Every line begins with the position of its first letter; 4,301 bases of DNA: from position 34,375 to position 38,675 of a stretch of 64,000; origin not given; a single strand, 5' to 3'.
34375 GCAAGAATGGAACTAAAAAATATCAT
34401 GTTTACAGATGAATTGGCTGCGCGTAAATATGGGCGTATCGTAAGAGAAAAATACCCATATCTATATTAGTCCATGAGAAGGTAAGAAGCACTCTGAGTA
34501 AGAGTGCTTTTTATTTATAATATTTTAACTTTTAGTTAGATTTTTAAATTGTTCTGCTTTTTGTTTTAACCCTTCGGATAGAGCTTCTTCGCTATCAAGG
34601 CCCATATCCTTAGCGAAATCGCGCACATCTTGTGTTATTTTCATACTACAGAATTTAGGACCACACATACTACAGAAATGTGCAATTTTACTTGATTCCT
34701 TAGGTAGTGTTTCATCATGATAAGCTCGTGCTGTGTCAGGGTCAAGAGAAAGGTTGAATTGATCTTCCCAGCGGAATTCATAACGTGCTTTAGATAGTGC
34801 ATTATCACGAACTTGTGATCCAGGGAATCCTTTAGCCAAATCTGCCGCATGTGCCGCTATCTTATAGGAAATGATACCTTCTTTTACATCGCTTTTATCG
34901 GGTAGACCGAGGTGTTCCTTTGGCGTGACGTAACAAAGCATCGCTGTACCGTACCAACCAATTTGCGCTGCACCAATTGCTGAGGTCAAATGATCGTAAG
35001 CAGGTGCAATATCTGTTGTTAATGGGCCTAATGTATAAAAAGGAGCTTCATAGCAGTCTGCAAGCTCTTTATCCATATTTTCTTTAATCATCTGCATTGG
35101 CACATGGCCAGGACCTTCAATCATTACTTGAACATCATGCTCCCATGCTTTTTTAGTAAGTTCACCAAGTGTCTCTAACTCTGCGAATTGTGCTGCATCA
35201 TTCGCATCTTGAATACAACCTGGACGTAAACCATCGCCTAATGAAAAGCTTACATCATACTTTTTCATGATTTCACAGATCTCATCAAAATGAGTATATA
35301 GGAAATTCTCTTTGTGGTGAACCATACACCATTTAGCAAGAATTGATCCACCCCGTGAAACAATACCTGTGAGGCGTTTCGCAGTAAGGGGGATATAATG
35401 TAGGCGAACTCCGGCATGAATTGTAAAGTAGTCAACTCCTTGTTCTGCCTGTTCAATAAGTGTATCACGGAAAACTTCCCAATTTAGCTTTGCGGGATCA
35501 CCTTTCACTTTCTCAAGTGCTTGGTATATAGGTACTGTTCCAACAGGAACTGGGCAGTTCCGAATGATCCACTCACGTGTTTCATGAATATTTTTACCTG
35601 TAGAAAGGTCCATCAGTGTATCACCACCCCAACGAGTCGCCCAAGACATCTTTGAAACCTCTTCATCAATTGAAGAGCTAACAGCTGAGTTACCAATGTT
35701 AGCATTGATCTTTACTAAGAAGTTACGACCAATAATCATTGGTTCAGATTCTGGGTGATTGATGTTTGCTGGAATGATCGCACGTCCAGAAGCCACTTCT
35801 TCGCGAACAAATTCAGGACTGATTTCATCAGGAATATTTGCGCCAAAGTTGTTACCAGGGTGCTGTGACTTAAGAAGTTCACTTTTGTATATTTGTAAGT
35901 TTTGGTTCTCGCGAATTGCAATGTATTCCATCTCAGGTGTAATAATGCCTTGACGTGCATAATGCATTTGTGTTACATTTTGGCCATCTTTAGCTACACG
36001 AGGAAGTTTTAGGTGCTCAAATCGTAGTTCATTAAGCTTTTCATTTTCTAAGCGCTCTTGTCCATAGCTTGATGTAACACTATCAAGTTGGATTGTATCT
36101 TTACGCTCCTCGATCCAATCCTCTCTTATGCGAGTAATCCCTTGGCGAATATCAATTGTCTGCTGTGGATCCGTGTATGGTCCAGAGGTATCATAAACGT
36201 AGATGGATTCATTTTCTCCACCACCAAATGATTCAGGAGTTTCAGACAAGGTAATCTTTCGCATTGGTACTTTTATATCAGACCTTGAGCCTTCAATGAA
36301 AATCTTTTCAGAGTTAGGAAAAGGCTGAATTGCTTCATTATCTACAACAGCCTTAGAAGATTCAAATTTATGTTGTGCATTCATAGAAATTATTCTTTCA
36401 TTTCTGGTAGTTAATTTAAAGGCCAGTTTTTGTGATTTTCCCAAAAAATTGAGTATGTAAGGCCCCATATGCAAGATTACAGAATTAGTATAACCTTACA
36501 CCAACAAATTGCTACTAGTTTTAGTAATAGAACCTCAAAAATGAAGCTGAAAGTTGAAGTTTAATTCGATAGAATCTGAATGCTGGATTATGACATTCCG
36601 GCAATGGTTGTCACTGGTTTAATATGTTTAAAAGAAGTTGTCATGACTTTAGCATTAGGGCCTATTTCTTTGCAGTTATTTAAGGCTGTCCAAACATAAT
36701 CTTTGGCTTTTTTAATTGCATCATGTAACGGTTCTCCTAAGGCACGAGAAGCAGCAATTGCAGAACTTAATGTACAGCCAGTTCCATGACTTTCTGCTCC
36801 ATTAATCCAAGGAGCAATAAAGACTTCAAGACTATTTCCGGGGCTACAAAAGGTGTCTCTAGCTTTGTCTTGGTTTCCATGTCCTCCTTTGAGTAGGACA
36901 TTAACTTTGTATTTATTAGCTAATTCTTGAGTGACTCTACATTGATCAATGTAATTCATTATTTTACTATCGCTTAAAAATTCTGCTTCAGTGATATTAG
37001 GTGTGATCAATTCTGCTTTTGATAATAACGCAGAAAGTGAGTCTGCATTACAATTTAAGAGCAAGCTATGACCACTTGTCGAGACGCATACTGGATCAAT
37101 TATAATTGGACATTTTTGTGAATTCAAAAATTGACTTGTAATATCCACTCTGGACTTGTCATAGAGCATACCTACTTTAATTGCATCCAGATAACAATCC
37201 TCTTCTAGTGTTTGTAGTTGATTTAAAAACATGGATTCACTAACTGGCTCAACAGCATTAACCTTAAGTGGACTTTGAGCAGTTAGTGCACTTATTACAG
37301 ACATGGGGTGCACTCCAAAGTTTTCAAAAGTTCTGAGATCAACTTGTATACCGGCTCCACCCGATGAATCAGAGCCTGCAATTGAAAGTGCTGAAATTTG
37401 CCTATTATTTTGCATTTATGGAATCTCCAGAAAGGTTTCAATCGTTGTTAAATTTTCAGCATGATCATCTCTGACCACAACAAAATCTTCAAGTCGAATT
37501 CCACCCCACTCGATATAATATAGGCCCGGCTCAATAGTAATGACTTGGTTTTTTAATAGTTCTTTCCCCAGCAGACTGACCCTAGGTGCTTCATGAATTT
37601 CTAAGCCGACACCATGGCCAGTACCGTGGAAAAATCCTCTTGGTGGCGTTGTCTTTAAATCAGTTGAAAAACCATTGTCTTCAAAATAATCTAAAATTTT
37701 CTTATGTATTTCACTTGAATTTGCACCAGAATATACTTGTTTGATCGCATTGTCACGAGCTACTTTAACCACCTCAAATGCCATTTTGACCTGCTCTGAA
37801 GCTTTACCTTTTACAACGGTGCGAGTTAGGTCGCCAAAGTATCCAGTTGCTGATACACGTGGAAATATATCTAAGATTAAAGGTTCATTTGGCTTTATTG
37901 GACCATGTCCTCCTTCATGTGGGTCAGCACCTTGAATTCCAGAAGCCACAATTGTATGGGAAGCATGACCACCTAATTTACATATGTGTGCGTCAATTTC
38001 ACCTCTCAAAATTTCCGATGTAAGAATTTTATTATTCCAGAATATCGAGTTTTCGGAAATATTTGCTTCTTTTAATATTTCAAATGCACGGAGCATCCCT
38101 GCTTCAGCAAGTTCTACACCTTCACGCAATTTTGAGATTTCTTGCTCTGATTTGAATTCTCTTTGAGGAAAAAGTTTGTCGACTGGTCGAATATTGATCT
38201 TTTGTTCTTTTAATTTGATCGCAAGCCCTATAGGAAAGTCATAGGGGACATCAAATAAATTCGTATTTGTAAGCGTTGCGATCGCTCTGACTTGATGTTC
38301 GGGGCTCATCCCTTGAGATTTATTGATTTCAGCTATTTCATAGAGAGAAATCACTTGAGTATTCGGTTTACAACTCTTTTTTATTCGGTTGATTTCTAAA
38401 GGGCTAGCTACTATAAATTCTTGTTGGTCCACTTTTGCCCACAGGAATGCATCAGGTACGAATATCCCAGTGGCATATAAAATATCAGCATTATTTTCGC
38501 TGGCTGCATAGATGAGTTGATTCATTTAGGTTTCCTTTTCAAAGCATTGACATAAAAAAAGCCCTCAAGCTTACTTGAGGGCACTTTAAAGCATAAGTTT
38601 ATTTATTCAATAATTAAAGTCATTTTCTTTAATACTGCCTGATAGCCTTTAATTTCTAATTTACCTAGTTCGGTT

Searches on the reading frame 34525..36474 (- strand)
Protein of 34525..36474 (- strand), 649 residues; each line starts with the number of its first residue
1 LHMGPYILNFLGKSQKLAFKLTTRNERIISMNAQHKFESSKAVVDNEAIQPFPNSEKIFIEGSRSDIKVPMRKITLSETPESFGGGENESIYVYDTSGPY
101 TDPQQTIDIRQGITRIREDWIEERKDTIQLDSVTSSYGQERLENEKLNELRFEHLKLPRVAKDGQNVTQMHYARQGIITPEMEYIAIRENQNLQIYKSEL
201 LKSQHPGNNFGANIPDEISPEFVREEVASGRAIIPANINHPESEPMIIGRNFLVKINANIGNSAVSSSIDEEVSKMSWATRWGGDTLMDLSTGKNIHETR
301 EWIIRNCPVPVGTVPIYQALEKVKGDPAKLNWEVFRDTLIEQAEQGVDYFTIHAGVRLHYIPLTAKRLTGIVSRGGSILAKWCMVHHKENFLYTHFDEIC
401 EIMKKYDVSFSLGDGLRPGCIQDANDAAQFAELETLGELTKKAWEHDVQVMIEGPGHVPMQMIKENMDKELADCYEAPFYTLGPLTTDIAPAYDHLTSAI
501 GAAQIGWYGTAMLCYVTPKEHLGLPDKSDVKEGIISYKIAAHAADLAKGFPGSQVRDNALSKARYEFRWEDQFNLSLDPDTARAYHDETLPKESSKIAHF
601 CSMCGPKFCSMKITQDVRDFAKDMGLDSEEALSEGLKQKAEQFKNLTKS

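Call 68: search_protein_families(library=pfam, proteins=[window:34525-36474:-], max_evalue=0.0001)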
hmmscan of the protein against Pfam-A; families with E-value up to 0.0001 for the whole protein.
window:34525-36474:- (649 aa): 2 families
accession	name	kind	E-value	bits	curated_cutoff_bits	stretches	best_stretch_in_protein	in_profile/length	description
PF01964.24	ThiC_Rad_SAM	-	8.5e-188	624.8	25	1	168-615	1-419/420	Radical SAM ThiC family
PF13667.11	ThiC-associated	-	1e-31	109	27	1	51-127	1-80/81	ThiC-associated domain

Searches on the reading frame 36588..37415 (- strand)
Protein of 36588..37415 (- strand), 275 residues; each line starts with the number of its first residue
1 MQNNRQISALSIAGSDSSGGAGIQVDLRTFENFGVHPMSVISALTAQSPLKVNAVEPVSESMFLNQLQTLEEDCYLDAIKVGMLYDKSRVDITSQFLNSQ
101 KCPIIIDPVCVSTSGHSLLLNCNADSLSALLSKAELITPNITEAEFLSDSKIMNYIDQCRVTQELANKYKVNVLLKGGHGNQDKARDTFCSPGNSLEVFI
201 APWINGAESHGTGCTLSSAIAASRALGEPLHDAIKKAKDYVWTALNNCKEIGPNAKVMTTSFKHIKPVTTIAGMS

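Call 68: search_protein_families(library=pfam, proteins=[window:36588-37415:-], max_evalue=0.0001)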
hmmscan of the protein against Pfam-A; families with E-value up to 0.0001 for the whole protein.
window:36588-37415:- (275 aa): 2 families
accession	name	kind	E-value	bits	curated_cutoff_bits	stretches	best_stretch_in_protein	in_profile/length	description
PF08543.17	Phos_pyr_kin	-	3.8e-71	239.8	27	1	16-254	1-241/246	Phosphomethylpyrimidine kinase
PF01256.23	Carb_kinase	-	5.6e-07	29.7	27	1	12-179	4-162/242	NAD(P)H-hydrate dehydratase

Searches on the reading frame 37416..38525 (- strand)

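Call 68: search_protein_families(library=pfam, proteins=[window:37416-38525:-], max_evalue=0.0001)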
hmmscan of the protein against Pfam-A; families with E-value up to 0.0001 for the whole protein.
window:37416-38525:- (369 aa): 1 family
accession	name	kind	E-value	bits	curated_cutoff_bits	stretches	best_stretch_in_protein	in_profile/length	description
PF00557.29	Peptidase_M24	-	3.5e-41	141.7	23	1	132-352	2-207/208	Metallopeptidase family M24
